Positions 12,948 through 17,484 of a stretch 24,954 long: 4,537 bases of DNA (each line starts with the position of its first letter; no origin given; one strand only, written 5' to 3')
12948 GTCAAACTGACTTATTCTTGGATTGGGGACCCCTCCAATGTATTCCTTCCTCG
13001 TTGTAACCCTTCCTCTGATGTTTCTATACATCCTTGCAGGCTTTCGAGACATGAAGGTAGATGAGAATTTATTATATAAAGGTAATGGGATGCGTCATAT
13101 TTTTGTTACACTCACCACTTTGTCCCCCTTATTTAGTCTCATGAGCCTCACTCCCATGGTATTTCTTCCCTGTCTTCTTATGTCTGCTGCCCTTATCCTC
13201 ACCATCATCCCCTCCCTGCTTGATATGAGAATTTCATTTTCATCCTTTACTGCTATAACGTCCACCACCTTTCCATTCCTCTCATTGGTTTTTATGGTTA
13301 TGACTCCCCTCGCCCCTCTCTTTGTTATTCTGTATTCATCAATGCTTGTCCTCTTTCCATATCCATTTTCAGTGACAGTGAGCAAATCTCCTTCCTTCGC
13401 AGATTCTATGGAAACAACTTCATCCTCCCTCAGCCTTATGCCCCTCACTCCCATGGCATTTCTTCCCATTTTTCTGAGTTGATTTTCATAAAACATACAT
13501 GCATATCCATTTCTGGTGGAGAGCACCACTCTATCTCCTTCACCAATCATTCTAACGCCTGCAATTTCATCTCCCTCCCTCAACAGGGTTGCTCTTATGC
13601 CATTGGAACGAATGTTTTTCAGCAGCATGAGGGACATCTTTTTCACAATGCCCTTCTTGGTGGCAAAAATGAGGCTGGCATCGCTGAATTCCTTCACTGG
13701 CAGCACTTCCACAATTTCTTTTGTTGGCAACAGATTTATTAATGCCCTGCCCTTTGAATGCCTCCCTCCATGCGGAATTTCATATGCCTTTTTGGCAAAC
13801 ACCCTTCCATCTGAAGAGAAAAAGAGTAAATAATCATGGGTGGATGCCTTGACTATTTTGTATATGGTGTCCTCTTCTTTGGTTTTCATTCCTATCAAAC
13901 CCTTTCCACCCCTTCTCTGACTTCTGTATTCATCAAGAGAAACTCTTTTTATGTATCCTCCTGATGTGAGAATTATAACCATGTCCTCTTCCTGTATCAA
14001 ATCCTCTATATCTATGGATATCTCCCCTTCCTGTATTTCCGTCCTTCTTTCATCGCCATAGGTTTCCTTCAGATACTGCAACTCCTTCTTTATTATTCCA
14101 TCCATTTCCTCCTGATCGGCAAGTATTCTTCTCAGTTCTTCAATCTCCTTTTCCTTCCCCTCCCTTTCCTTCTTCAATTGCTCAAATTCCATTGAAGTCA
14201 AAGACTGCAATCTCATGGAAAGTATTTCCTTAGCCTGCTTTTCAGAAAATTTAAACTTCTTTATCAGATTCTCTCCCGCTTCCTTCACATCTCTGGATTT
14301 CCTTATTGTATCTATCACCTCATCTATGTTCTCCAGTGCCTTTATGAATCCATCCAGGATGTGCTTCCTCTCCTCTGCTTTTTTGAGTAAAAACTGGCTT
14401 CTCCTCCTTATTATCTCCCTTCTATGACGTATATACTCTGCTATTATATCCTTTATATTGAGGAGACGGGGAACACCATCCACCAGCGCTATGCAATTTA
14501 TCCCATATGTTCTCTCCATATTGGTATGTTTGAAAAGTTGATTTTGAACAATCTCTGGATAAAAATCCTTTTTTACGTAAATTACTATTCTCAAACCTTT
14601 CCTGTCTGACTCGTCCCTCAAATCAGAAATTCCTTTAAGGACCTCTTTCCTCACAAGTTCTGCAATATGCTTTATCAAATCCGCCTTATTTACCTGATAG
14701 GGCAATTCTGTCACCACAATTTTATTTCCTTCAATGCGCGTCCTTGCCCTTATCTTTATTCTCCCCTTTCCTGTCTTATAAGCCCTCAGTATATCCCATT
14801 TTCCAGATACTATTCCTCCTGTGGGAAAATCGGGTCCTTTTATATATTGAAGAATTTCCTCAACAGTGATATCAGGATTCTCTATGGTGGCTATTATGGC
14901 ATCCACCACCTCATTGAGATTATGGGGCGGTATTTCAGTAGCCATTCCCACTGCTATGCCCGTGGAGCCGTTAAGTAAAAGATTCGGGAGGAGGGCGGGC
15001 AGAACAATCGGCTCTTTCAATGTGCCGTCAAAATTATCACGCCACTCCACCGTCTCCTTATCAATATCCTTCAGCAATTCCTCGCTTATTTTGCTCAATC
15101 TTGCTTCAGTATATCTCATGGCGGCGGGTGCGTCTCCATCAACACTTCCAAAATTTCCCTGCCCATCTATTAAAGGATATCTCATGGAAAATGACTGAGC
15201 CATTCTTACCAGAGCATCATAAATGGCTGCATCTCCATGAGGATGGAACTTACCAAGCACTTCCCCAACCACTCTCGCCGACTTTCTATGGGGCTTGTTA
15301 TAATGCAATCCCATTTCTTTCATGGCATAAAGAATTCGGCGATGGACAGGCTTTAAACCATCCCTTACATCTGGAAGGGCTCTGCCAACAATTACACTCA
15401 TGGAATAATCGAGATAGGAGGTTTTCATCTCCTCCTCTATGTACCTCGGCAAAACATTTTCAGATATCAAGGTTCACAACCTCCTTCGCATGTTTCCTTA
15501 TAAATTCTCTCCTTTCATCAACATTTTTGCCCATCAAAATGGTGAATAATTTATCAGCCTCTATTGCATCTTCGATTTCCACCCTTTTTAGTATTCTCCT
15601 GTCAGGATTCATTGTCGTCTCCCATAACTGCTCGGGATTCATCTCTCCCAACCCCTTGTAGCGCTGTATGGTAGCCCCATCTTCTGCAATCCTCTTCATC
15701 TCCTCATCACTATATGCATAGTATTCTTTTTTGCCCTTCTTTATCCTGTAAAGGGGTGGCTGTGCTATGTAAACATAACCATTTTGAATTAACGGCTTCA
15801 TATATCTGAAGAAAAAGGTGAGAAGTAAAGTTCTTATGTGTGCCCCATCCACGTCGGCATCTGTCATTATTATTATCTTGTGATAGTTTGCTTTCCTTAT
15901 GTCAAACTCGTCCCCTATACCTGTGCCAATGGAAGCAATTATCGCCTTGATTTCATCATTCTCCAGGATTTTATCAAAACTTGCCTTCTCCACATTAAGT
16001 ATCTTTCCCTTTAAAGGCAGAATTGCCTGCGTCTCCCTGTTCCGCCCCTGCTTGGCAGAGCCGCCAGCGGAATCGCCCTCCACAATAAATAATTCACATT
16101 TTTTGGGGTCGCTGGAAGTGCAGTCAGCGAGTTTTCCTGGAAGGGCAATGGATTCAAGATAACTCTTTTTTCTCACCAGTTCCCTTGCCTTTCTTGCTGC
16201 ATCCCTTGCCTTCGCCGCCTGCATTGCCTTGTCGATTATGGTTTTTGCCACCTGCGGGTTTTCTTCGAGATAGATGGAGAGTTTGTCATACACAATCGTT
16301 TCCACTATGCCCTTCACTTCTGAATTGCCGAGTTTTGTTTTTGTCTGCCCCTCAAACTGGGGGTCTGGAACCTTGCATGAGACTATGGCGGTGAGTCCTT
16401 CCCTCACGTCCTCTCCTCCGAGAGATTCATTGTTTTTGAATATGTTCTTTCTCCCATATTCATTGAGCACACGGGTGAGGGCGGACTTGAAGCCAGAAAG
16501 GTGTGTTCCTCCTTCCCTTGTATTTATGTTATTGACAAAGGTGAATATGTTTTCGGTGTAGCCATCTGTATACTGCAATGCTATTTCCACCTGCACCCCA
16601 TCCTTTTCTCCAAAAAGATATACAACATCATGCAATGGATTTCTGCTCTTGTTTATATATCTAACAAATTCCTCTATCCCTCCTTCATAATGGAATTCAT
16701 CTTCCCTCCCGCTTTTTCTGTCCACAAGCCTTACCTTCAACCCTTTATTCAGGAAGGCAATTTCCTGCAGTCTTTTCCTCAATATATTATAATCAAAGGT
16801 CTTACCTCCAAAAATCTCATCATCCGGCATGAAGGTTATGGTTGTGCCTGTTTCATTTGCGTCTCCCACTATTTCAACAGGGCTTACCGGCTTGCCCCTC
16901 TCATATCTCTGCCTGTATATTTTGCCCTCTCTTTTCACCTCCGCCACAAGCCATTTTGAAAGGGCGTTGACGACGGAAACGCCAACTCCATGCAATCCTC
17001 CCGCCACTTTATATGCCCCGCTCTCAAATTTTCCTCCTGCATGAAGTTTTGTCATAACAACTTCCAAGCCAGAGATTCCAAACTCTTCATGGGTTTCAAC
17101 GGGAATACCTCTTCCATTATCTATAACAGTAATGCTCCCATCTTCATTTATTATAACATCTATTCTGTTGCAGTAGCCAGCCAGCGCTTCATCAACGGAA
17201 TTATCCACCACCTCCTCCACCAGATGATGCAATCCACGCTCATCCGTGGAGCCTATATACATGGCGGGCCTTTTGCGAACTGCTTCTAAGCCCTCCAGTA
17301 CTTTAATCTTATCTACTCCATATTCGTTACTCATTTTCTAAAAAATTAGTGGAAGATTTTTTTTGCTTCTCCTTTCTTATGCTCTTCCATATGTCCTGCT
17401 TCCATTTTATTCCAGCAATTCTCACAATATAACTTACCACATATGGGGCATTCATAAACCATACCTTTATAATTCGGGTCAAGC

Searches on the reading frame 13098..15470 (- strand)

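Call 45: search_protein_families(library=pfam, proteins=[window:13098-15470:-], max_evalue=0.001)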
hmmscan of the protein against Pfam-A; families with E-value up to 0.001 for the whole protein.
window:13098-15470:- (791 aa): 2 families
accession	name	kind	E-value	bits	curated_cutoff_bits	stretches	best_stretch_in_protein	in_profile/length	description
PF00521.26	DNA_topoisoIV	-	3.3e-172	573.7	31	1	30-465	1-432/432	DNA gyrase/topoisomerase IV, subunit A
PF03989.18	DNA_gyraseA_C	-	1.6e-64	213.5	27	5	695-742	2-48/48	DNA gyrase C-terminal domain, beta-propeller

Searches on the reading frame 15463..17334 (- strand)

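Call 45: search_protein_families(library=pfam, proteins=[window:15463-17334:-], max_evalue=0.001)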
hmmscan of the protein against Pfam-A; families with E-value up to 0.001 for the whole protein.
window:15463-17334:- (624 aa): 4 families
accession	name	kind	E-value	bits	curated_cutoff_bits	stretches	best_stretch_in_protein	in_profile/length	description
PF00204.31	DNA_gyraseB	-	2e-65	219.9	27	1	219-385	1-172/173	DNA gyrase B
PF00986.26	DNA_gyraseB_C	-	1.7e-30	105.4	29.8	1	553-612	3-62/63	DNA gyrase B subunit, carboxyl terminus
PF01751.28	Toprim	-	4.6e-21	75.2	23.1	1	414-525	1-95/96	Toprim domain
PF02518.31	HATPase_c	-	8.9e-18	65.2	26.4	1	30-171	1-108/111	Histidine kinase-, DNA gyrase B-, and HSP90-like ATPase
